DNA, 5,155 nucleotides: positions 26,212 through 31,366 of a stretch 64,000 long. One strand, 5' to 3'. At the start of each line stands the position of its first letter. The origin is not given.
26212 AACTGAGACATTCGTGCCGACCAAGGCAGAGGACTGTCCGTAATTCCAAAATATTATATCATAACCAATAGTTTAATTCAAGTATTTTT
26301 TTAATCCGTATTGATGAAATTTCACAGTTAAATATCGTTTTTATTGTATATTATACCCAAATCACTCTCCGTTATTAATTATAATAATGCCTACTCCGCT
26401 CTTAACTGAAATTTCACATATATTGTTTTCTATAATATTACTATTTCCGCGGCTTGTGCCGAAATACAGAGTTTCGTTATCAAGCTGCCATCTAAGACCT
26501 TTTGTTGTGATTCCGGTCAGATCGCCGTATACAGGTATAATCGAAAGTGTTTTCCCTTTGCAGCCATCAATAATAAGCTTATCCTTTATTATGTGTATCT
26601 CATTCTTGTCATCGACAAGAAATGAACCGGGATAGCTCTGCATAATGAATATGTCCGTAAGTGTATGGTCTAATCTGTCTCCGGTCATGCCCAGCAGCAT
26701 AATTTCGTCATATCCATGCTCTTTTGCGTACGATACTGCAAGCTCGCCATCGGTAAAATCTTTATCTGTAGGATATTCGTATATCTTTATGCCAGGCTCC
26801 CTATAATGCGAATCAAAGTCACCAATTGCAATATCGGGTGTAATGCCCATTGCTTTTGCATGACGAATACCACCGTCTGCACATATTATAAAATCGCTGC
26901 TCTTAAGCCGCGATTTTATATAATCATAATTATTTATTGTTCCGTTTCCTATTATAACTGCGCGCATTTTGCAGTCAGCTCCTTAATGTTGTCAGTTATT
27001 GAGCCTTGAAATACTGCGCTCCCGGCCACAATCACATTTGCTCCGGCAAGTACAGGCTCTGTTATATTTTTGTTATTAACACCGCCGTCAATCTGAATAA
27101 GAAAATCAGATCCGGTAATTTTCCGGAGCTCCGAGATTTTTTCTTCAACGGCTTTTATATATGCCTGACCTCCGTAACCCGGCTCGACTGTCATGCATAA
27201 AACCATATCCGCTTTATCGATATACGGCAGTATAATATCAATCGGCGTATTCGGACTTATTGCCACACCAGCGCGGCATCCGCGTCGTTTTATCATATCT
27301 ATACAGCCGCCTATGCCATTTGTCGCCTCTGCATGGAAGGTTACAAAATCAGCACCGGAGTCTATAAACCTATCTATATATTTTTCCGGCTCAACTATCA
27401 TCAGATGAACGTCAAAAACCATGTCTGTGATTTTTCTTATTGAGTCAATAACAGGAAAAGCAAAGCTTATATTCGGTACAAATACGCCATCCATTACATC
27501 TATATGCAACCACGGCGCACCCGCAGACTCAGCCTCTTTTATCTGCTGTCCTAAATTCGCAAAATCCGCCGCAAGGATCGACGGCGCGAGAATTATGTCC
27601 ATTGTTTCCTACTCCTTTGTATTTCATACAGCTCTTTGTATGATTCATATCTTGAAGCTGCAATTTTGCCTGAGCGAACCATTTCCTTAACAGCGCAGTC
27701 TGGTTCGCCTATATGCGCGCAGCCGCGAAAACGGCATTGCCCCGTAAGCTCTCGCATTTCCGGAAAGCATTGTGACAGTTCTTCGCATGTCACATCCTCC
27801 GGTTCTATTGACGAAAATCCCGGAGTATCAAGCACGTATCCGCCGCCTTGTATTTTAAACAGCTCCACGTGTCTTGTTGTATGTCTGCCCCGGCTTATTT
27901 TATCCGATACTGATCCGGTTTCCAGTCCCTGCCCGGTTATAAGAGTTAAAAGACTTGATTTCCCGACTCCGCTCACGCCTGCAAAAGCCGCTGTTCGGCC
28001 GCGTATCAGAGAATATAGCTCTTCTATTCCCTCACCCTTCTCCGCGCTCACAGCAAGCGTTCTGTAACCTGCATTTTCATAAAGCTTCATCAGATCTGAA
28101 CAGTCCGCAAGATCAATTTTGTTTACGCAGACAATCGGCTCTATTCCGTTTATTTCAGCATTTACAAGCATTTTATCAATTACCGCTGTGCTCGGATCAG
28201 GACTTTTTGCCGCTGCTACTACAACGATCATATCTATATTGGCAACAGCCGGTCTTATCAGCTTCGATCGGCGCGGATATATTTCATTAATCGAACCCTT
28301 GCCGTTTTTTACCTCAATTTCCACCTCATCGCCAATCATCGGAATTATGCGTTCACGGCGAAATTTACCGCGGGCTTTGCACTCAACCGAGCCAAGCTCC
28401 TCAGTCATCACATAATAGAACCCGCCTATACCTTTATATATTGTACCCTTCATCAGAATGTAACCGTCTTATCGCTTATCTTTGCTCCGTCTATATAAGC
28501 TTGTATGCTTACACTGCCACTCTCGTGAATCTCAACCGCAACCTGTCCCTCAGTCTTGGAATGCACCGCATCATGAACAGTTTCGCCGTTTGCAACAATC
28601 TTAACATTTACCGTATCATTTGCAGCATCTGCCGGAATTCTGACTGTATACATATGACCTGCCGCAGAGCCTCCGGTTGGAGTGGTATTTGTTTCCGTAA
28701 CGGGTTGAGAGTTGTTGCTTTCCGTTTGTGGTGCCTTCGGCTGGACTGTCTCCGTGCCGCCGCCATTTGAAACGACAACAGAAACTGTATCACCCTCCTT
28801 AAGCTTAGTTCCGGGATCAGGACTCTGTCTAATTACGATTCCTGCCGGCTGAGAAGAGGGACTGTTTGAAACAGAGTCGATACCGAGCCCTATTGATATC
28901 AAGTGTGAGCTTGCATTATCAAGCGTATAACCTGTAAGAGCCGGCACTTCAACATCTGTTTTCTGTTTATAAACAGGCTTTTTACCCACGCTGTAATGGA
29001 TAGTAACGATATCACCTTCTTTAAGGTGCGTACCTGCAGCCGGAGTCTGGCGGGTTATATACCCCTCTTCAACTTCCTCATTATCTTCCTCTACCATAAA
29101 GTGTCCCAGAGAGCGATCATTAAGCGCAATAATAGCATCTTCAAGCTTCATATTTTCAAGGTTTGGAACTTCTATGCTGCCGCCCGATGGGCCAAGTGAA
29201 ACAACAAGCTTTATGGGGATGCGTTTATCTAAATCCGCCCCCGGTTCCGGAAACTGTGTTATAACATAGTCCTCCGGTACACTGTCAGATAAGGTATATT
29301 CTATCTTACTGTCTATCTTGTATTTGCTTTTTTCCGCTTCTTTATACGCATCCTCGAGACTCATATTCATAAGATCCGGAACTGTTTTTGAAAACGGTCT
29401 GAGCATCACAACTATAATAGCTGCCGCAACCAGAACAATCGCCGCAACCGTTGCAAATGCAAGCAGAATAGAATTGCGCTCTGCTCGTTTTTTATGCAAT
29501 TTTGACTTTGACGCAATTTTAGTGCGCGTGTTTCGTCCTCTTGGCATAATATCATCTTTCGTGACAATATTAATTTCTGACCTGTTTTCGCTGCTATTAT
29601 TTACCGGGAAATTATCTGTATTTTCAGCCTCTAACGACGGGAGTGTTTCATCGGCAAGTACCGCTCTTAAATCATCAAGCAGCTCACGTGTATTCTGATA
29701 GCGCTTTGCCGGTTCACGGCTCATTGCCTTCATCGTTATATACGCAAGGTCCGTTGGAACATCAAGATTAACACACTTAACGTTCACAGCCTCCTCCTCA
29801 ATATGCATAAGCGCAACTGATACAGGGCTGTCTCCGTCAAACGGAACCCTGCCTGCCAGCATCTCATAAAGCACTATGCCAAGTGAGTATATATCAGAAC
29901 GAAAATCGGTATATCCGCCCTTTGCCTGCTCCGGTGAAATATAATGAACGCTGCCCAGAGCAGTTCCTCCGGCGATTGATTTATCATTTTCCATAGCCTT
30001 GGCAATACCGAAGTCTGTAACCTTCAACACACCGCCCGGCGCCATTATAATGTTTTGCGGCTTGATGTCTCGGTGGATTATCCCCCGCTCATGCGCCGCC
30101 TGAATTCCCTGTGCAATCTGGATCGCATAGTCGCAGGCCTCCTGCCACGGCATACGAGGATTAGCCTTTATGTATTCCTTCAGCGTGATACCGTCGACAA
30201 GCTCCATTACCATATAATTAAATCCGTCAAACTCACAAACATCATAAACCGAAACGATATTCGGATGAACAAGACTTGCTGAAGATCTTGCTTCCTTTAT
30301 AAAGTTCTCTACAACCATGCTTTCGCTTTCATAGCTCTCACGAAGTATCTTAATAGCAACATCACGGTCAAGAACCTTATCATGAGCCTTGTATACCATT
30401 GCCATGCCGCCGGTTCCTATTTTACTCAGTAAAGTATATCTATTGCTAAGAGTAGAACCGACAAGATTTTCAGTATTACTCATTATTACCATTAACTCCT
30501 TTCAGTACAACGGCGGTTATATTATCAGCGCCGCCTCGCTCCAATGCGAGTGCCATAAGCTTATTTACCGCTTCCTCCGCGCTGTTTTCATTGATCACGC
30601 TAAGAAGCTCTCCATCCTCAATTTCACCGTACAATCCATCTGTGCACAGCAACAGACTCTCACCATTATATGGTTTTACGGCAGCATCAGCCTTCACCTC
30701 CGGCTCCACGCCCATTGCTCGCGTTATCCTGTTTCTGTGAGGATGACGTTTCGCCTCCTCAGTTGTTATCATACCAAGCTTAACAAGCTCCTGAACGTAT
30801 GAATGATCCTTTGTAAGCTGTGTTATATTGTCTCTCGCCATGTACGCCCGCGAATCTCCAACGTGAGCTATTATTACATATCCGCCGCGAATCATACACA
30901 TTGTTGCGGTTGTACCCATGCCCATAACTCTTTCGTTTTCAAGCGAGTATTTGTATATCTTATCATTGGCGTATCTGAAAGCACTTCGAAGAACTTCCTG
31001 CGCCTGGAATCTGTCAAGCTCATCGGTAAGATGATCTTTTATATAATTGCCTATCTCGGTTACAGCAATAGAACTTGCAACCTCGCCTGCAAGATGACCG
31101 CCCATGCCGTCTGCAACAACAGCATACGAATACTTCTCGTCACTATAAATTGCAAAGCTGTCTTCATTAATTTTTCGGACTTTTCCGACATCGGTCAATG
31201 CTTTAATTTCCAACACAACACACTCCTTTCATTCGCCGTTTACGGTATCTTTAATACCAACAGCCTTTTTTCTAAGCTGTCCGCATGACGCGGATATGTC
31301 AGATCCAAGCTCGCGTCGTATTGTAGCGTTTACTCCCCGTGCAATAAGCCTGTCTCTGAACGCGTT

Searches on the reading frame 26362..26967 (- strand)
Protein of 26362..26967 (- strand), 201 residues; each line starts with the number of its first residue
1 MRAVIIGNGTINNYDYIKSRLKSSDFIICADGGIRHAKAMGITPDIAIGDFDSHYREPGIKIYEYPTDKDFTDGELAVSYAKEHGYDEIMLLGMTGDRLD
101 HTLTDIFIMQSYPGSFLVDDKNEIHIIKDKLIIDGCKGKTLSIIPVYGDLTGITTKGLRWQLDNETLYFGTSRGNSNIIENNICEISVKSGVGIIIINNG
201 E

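Call 62: search_protein_families(library=ncbifam, proteins=[window:26362-26967:-], max_evalue=0.00001)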
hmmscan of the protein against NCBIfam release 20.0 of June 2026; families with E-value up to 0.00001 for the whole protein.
window:26362-26967:- (201 aa): 1 family
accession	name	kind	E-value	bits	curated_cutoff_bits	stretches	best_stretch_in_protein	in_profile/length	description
TIGR01378.1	thi_PPkinase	equivalog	3.1e-48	163.9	76.4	1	4-195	2-205/206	thiamine diphosphokinase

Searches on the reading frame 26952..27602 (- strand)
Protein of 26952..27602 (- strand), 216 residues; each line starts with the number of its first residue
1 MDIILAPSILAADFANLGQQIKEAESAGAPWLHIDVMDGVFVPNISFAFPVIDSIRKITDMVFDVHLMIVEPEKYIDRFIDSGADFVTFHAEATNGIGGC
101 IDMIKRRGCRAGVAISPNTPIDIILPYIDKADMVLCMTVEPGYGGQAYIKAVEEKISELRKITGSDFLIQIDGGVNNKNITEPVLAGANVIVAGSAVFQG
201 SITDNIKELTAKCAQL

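Call 62: search_protein_families(library=ncbifam, proteins=[window:26952-27602:-], max_evalue=0.00001)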
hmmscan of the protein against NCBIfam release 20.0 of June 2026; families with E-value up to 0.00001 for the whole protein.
window:26952-27602:- (216 aa): 7 families
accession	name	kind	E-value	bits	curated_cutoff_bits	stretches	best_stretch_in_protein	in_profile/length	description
TIGR01163.1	rpe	equivalog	2.1e-73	246.2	212.6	1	5-208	2-209/211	ribulose-phosphate 3-epimerase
NF004076.0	PRK05581.1-4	subfamily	4.1e-73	245.3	165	1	4-211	6-216/221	ribulose-phosphate 3-epimerase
NF007266.0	PRK09722.1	equivalog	9.2e-52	175.8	271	1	3-199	3-203/230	D-allulose 6-phosphate 3-epimerase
NF005944.0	PRK08005.1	equivalog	9.6e-26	90.3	376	1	3-201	1-198/210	ribulose-phosphate 3 epimerase family protein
NF005986.0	PRK08091.1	equivalog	2.5e-23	83.3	264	1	8-209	18-223/229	ribulose-phosphate 3-epimerase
NF010658.0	PRK14057.1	equivalog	9.2e-19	67.9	530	1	6-200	23-227/254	epimerase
NF009621.0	PRK13125.1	equivalog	7.4e-06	25.5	234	0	101-200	122-220/244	tryptophan synthase subunit alpha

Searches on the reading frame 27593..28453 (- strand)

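Call 62: search_protein_families(library=ncbifam, proteins=[window:27593-28453:-], max_evalue=0.00001)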
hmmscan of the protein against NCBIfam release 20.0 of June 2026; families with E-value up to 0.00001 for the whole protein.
window:27593-28453:- (286 aa): 8 families
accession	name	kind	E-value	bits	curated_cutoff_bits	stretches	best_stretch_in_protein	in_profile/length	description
TIGR00157.1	TIGR00157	equivalog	5.6e-72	242.2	100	1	39-277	2-247/247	ribosome small subunit-dependent GTPase A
NF008932.0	PRK12289.1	equivalog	1.6e-61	208.4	483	1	24-277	45-299/363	small ribosomal subunit biogenesis GTPase RsgA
NF008931.0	PRK12288.1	equivalog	1.9e-59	201.5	360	1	41-281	76-335/347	small ribosomal subunit biogenesis GTPase RsgA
NF000908.1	PRK00089.1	equivalog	8.4e-08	31.8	237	0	66-152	76-165/291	GTPase Era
TIGR03918.1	GTP_HydF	equivalog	7.1e-07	28.4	325.55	0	62-150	76-163/392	[FeFe] hydrogenase H-cluster maturation GTPase HydF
TIGR03598.1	GTPase_YsxC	equivalog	1.7e-06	27.8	124.45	0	155-213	21-74/186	ribosome biogenesis GTP-binding protein YihA/YsxC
TIGR00231.1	small_GTP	domain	2.1e-06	27.6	42.5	0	73-151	84-163/164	GTP-binding protein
TIGR03596.1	GTPase_YlqF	equivalog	9.4e-06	25.2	208.2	0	64-170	13-136/276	ribosome biogenesis GTPase YlqF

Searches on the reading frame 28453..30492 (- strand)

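Call 62: search_protein_families(library=ncbifam, proteins=[window:28453-30492:-], max_evalue=0.00001)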
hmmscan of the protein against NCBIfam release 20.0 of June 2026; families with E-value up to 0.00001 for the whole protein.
window:28453-30492:- (679 aa): 17 families
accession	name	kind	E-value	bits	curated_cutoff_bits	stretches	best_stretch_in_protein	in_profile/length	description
NF033483.0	PknB_PASTA_kin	equivalog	2.1e-166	555.3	450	1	12-575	2-563/563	Stk1 family PASTA domain-containing Ser/Thr kinase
NF052427.1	StpK7MSMEG_1200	equivalog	9.1e-53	179.6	900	1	18-282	8-272/601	serine/threonine protein kinase StpK7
NF047741.1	antiphage_MADS6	equivalog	2.2e-48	165.2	460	2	125-290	307-472/612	methylation-associated defense system protein kinase MAD6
NF009651.0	PRK13184.1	equivalog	6e-44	150.3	839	1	17-279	2-291/932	serine/threonine-protein kinase PknD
TIGR03903.1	TOMM_kin_cyc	equivalog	4.2e-35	121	705.75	1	43-279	4-248/1267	TOMM system kinase/cyclase fusion protein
NF053615.1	SerThrKinAfsKStmc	equivalog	4.3e-27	95.1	1300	1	19-264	15-254/809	protein serine/threonine kinase AfsK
NF038150.1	lanthi_synth_IV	equivalog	5.3e-26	91.2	650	1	14-289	186-460/851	class IV lanthionine synthetase LanL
NF033442.0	BREX_PglW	equivalog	5.7e-24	83.9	990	1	11-310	506-785/1391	BREX system serine/threonine kinase PglW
NF058632.1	SerThrKinPrkT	equivalog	1.9e-12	46.8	280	1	9-161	13-162/322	serine/threonine protein kinase PrkT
NF038151.1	lanthi_synth_III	equivalog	2.9e-12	45.8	575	1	33-217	236-428/833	class III lanthionine synthetase LanKC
NF043056.1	T4SS_LegK1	equivalog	1.3e-11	43.8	550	1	89-210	151-282/516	Dot/Icm T4SS effector kinase LegK1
TIGR03724.2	arch_bud32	equivalog_domain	4.6e-09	36.1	125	1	80-172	55-139/193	KEOPS complex kinase/ATPase Bud32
TIGR02214.1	spoVD_pbp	equivalog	4.1e-08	32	688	0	507-574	573-634/636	stage V sporulation protein D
NF011464.0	PRK14879.1-7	equivalog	6.5e-08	32.6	246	1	61-166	50-151/221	Kae1-associated kinase Bud32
NF011463.0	PRK14879.1-4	equivalog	3.6e-07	29.8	188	1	30-171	39-167/237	Kae1-associated kinase Bud32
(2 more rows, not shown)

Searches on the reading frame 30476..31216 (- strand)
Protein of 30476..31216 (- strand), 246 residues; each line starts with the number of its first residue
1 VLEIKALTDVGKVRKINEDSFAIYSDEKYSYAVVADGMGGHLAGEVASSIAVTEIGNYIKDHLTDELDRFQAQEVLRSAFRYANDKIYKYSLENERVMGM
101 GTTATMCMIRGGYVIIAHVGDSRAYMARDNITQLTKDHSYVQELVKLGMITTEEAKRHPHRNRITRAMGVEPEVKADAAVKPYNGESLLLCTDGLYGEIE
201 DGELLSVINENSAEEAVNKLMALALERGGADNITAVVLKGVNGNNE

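Call 62: search_protein_families(library=ncbifam, proteins=[window:30476-31216:-], max_evalue=0.00001)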
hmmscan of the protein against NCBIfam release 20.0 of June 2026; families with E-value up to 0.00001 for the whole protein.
window:30476-31216:- (246 aa): 2 families
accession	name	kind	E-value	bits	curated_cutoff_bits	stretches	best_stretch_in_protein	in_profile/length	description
NF033484.1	Stp1_PP2C_phos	equivalog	7e-81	271.1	230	1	8-238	2-231/232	Stp1/IreP family PP2C-type Ser/Thr phosphatase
NF011149.0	PRK14559.1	equivalog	8.1e-40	137.2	374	1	3-239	373-630/642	serine/threonine phosphatase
